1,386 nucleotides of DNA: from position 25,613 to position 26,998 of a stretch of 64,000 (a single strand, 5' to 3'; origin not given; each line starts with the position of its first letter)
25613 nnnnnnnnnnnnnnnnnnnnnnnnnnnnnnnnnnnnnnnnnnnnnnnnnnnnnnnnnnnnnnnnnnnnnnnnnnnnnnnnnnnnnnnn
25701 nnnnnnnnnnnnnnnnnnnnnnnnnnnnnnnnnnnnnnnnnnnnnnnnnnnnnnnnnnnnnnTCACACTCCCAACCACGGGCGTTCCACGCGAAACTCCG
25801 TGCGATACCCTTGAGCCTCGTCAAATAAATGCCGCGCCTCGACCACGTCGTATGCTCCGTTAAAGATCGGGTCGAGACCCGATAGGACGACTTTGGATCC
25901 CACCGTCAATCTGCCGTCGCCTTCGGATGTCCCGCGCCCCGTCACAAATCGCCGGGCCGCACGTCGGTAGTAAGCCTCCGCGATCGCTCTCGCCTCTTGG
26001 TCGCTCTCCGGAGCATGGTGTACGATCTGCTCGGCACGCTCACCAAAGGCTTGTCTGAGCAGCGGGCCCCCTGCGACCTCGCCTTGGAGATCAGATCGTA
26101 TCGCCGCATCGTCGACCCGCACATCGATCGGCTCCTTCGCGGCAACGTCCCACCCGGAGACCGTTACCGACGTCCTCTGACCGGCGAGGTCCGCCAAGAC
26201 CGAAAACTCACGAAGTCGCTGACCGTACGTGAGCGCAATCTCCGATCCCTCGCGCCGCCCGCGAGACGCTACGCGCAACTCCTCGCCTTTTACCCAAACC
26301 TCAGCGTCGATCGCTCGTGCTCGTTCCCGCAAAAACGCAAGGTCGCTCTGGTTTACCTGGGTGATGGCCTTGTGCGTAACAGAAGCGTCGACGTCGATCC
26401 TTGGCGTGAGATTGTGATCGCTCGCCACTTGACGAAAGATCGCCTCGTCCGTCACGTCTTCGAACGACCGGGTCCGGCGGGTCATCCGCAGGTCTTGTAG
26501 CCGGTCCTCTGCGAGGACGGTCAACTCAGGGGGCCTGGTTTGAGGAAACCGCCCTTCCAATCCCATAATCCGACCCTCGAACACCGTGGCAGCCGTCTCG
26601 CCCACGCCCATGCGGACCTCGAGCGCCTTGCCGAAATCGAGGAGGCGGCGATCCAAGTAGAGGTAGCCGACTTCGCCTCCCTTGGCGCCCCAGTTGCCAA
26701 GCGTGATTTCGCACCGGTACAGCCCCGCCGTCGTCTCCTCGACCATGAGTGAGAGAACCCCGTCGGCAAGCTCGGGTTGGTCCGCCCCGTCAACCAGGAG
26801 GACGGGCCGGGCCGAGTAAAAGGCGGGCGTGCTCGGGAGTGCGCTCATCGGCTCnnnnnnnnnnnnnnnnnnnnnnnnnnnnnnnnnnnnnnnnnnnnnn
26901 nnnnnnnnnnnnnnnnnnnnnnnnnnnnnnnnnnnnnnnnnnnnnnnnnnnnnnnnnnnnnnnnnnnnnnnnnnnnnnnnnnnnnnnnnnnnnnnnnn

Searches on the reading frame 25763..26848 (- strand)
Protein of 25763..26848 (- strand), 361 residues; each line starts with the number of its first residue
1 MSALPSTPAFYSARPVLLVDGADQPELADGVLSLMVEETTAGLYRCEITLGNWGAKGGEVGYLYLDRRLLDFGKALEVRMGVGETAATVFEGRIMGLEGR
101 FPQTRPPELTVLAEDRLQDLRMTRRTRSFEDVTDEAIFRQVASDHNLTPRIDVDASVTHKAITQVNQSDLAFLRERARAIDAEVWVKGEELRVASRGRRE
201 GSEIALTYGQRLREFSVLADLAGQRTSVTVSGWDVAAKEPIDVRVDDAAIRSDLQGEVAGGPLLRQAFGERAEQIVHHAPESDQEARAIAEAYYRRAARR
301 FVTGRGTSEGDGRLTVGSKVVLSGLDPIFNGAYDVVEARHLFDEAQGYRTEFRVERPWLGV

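Call 18: search_protein_families(library=pfam, proteins=[window:25763-26848:-], max_evalue=0.01)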
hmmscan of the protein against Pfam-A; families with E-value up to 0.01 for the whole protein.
window:25763-26848:- (361 aa): 1 family
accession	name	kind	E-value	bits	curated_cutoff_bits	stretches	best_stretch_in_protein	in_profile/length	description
PF05954.17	Phage_GPD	-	5.3e-07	29.6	30.1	1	73-342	28-301/305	Phage tail baseplate hub (GPD)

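Call 62: find_homologous_proteins(query=window:25763-26848:-, max_evalue=1e-60)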
Query window:25763-26848:- (361 aa): 3696 proteins with E <= 1e-60 among 8000 candidates; the best 120 are listed.
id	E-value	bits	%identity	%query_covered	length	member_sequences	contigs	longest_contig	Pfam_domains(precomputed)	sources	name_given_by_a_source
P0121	1.3e-232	789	100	100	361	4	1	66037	PF05954.18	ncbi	-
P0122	1.5e-179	615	78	100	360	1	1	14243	PF05954.18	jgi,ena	-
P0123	9.7e-176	602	76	100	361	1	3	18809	PF05954.18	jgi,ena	-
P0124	2.2e-170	584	73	98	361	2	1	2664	PF05954.18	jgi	-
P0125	3.1e-151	521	66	98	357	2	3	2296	PF05954.18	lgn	-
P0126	3.7e-143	495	62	100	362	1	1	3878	PF05954.18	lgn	-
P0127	2.4e-139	482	61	100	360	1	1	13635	PF05954.18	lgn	-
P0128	1.8e-138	480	62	100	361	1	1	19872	PF05954.18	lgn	-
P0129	2.3e-137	476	60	100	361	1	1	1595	PF05954.18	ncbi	-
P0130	4.1e-137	475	61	100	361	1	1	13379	PF05954.18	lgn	-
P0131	2.6e-136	472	60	100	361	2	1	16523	PF05954.18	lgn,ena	-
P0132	3.6e-136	472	60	100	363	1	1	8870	PF05954.18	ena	-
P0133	6.6e-136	471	61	98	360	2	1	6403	PF05954.18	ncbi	-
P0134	8.1e-136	471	59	100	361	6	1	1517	PF05954.18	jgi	jgi:phage protein D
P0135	4.5e-135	468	59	100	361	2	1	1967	PF05954.18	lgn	-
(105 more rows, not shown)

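Call 63: find_encoding_contigs(protein=P0121, flank=2000, max_places=3)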
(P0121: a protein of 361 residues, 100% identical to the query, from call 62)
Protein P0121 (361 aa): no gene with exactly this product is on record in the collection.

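Call 64: find_encoding_contigs(protein=P0122, flank=8000, max_places=2)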
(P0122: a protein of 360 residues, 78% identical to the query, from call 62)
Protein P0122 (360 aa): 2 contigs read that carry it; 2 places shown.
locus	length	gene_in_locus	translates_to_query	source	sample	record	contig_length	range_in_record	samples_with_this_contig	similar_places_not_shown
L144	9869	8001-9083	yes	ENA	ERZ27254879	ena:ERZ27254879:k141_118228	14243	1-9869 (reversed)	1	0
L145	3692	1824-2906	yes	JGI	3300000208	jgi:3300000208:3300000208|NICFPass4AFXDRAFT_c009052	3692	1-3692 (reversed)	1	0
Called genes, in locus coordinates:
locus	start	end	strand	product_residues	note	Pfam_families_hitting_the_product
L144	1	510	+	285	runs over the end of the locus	-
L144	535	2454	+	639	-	PF04984:Phage_sheath_1, PF17482:Phage_sheath_1C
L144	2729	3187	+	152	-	PF06841:Phage_T4_gp19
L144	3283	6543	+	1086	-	PF04984:Phage_sheath_1 (faint)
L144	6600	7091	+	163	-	PF06841:Phage_T4_gp19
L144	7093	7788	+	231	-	PF19266:CIS_tube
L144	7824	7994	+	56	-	-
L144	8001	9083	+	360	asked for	PF05954:Phage_GPD (weak)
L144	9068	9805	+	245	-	PF04717:Phage_base_V, PF20093:DUF6484 (faint)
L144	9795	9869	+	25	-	?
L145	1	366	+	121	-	?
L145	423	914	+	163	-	PF06841:Phage_T4_gp19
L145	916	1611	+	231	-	PF19266:CIS_tube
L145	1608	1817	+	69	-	-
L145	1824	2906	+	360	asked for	PF05954:Phage_GPD (weak)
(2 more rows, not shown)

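Call 65: find_encoding_contigs(protein=P0123, flank=8000, max_places=2)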
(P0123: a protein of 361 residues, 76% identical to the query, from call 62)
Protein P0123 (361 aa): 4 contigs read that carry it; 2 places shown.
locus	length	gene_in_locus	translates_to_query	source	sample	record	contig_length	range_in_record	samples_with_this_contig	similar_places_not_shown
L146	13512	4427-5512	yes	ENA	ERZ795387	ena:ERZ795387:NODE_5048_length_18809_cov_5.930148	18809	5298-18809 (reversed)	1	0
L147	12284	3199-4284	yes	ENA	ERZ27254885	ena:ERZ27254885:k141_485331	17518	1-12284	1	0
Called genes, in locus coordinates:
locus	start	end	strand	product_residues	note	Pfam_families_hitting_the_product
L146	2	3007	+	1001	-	?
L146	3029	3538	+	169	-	PF06841:Phage_T4_gp19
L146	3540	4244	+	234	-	PF19266:CIS_tube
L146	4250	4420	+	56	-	-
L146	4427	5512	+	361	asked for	PF05954:Phage_GPD (weak)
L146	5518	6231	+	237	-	PF04717:Phage_base_V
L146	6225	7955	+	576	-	-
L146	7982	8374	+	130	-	PF04965:GPW_gp25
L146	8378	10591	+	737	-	-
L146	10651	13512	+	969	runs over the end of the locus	PF09684:Tail_P2_I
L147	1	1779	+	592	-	?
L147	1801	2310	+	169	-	PF06841:Phage_T4_gp19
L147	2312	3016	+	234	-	PF19266:CIS_tube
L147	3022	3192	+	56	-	-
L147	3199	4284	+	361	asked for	PF05954:Phage_GPD (weak)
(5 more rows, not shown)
